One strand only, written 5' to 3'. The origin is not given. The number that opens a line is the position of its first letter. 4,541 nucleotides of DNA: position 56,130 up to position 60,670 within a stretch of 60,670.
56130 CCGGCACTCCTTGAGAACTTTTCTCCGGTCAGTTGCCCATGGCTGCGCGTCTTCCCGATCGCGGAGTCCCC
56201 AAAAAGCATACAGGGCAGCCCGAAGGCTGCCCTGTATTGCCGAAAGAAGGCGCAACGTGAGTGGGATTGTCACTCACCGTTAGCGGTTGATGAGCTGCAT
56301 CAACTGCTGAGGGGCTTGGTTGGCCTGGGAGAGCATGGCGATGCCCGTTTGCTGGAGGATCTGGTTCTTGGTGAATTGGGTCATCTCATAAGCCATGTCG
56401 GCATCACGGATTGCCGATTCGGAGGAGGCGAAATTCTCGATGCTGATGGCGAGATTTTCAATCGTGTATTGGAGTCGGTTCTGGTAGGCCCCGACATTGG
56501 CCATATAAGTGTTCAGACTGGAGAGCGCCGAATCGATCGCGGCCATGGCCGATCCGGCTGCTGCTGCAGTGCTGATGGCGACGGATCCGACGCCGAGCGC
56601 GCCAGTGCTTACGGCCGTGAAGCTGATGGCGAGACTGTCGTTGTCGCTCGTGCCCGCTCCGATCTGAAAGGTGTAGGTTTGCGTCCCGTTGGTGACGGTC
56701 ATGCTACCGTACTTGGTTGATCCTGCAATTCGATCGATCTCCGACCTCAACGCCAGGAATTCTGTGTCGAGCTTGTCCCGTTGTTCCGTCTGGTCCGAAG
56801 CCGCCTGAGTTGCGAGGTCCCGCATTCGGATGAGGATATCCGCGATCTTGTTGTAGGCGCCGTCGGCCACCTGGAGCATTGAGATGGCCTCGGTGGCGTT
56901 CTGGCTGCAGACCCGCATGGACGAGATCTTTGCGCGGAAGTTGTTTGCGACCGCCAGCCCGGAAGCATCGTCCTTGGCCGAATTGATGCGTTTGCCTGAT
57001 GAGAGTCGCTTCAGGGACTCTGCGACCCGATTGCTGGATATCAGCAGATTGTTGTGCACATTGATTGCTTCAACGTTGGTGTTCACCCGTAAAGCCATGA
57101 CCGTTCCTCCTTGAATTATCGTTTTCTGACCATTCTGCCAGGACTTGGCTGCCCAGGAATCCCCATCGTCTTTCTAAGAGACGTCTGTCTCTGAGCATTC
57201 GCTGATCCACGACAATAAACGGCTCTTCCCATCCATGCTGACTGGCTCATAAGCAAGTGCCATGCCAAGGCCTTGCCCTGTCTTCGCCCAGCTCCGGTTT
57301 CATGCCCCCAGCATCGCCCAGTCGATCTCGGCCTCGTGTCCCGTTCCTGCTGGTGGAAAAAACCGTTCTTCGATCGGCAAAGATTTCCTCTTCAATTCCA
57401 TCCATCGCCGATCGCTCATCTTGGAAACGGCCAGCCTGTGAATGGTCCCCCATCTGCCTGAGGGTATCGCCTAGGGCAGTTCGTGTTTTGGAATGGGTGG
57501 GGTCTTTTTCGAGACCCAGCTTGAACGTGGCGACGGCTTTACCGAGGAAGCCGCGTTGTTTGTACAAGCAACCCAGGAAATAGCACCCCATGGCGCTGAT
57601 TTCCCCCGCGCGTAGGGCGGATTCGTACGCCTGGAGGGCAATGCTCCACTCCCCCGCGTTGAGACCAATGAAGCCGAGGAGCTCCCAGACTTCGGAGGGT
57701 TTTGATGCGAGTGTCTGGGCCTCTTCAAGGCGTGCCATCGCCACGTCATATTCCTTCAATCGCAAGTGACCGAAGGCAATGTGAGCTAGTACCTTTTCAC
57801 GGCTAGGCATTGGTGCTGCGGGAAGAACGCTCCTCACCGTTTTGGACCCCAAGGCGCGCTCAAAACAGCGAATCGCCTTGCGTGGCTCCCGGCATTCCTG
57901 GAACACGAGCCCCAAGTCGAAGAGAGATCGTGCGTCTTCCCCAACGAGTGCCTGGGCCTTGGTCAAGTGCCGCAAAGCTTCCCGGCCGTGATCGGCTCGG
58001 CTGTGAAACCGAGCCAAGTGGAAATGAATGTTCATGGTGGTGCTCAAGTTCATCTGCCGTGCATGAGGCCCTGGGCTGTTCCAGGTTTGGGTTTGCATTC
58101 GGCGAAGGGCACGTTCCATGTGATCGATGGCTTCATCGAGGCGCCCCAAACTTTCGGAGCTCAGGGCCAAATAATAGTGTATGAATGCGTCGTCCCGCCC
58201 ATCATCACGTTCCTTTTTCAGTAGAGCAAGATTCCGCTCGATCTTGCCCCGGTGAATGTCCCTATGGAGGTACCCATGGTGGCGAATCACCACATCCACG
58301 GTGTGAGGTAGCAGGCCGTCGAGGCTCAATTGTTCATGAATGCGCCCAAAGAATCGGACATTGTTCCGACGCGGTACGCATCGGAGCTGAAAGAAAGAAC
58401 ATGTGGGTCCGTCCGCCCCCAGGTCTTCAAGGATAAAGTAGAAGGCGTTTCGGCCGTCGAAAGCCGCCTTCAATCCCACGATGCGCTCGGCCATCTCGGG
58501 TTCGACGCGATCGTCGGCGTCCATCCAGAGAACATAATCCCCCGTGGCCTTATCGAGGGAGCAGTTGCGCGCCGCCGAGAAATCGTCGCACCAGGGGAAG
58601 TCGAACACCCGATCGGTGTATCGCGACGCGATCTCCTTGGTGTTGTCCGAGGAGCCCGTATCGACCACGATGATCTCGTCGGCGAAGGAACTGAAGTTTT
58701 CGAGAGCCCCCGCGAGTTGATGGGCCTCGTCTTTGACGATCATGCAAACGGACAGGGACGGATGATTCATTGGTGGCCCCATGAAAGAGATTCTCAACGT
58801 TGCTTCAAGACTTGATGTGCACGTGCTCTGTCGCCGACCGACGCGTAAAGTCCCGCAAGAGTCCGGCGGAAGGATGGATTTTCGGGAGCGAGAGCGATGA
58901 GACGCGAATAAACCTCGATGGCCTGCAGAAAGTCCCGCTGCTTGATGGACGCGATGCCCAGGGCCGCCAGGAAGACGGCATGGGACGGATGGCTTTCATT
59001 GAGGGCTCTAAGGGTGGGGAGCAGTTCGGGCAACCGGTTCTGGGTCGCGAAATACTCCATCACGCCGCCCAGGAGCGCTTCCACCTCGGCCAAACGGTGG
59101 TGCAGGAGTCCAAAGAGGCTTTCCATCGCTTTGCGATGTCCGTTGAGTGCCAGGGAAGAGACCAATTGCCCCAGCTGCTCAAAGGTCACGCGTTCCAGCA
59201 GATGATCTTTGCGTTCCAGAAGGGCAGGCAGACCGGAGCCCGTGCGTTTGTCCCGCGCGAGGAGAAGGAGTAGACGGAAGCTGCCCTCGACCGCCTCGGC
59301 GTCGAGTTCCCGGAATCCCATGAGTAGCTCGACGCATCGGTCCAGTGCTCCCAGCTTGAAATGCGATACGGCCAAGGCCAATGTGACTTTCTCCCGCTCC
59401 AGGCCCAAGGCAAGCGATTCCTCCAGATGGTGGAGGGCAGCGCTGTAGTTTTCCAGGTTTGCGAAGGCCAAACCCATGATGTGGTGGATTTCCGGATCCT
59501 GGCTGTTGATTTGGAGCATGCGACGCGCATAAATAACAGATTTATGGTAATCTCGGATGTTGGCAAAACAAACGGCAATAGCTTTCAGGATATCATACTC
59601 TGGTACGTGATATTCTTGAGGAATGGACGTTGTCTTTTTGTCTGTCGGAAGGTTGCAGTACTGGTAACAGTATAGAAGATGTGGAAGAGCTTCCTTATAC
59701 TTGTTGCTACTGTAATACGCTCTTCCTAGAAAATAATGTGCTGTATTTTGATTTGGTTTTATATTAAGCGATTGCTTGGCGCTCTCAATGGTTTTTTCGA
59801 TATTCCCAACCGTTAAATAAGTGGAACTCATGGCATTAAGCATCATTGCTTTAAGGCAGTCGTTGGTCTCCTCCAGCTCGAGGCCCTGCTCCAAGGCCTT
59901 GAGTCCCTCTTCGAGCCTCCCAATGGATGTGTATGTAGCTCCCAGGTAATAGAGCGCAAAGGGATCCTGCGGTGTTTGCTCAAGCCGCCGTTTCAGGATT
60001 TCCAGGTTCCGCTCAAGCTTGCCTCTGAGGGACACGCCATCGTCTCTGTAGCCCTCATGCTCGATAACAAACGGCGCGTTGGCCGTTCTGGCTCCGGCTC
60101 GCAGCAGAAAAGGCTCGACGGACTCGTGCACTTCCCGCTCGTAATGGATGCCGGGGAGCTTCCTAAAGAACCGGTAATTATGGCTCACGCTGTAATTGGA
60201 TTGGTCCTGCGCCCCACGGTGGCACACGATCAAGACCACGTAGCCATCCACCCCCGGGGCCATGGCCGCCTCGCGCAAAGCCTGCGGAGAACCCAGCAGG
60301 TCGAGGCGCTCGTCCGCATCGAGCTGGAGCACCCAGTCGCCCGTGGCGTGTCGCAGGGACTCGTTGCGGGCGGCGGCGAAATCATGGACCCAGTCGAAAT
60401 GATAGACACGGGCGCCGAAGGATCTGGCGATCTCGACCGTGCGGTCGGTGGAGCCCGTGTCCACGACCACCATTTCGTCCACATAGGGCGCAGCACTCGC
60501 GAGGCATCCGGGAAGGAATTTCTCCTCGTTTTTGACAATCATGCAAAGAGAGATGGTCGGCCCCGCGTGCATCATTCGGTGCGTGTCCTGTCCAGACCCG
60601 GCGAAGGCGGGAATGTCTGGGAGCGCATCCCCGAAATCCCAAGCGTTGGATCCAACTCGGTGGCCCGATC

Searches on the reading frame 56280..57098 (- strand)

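Call 32: search_protein_families(library=pfam, max_evalue=0.00001, proteins=[window:56280-57098:-])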
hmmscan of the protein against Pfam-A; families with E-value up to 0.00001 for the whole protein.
window:56280-57098:- (272 aa): 2 families
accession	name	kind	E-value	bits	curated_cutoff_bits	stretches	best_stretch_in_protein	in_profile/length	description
PF00669.25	Flagellin_N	-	3.2e-33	115.2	26.6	1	5-141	1-139/139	Bacterial flagellin N-terminal helical region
PF00700.27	Flagellin_C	-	6.9e-25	87.6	23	1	185-270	1-86/86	Bacterial flagellin C-terminal helical region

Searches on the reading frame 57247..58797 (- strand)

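Call 32: search_protein_families(library=pfam, max_evalue=0.00001, proteins=[window:57247-58797:-])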
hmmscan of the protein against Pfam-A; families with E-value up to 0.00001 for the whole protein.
window:57247-58797:- (516 aa): 11 families
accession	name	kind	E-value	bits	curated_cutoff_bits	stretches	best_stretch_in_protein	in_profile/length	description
PF00535.33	Glycos_transf_2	-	3.8e-20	72.9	23.3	1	16-108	1-101/168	Glycosyl transferase family 2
PF07719.23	TPR_2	-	4.6e-20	70.5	27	0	204-233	1-30/34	Tetratricopeptide repeat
PF00515.34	TPR_1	-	9.8e-14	50.9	27.8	0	289-316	1-28/34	Tetratricopeptide repeat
PF13181.12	TPR_8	-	3.1e-11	42.9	25.7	0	210-232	7-29/34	Tetratricopeptide repeat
PF13428.12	TPR_14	-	3.8e-11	43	23.5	0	207-233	4-30/44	Tetratricopeptide repeat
PF13424.12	TPR_12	-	9.7e-11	42.2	30.1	0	255-316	3-72/77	Tetratricopeptide repeat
PF13176.12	TPR_7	-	3.5e-10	39.6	27.9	0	291-317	1-27/36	Tetratricopeptide repeat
PF13432.12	TPR_16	-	5.5e-08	33.5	32.7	0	195-233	22-60/65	Tetratricopeptide repeat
PF13431.12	TPR_17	-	2.7e-07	30.8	24.4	0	425-455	2-32/34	Tetratricopeptide repeat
PF12895.13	ANAPC3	-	1.3e-06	29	27.2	0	182-229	35-81/82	Anaphase-promoting complex, cyclosome, subunit 3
PF14559.12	TPR_19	-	1.6e-06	28.8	25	0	420-455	9-44/68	Tetratricopeptide repeat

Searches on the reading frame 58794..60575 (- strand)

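Call 32: search_protein_families(library=pfam, max_evalue=0.00001, proteins=[window:58794-60575:-])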
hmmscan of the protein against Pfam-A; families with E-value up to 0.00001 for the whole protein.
window:58794-60575:- (593 aa): 16 families
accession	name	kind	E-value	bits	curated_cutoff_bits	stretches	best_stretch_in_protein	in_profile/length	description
PF00535.33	Glycos_transf_2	-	5.7e-22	78.9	23.3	1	9-130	1-129/168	Glycosyl transferase family 2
PF07719.23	TPR_2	-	1.3e-20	72.2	27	0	205-238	1-34/34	Tetratricopeptide repeat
PF00515.34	TPR_1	-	3.5e-19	68.2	27.8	0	206-238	2-34/34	Tetratricopeptide repeat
PF13371.12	TPR_9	-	7.4e-18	64.8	35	0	542-590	4-52/73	Tetratricopeptide repeat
PF14559.12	TPR_19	-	2.8e-16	60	25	0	544-592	2-50/68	Tetratricopeptide repeat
PF12895.13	ANAPC3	-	6.9e-16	58.7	27.2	0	342-418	4-79/82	Anaphase-promoting complex, cyclosome, subunit 3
PF13414.12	TPR_11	-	1.2e-12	47.8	26.8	0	551-579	12-40/42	TPR repeat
PF13428.12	TPR_14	-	1.7e-11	44.1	23.5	0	536-574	4-42/44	Tetratricopeptide repeat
PF13432.12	TPR_16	-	3.5e-11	43.8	32.7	0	538-582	2-46/65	Tetratricopeptide repeat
PF13181.12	TPR_8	-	1e-10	41.3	25.7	0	208-237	4-33/34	Tetratricopeptide repeat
PF13424.12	TPR_12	-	1e-08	35.7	30.1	0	207-273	5-75/77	Tetratricopeptide repeat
PF13431.12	TPR_17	-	4.2e-08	33.3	24.4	0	198-224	6-32/34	Tetratricopeptide repeat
PF23914.1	TPR_CcmH_CycH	-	5.2e-08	33.3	42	0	194-297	39-141/158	Cytochrome c-type biogenesis protein H TPR domain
PF13704.12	Glyco_tranf_2_4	-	3.2e-07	31.2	27.5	1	15-92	1-85/98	Glycosyl transferase family 2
PF14561.12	TPR_20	-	7.3e-07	29.9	25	0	262-302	7-47/90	Tetratricopeptide repeat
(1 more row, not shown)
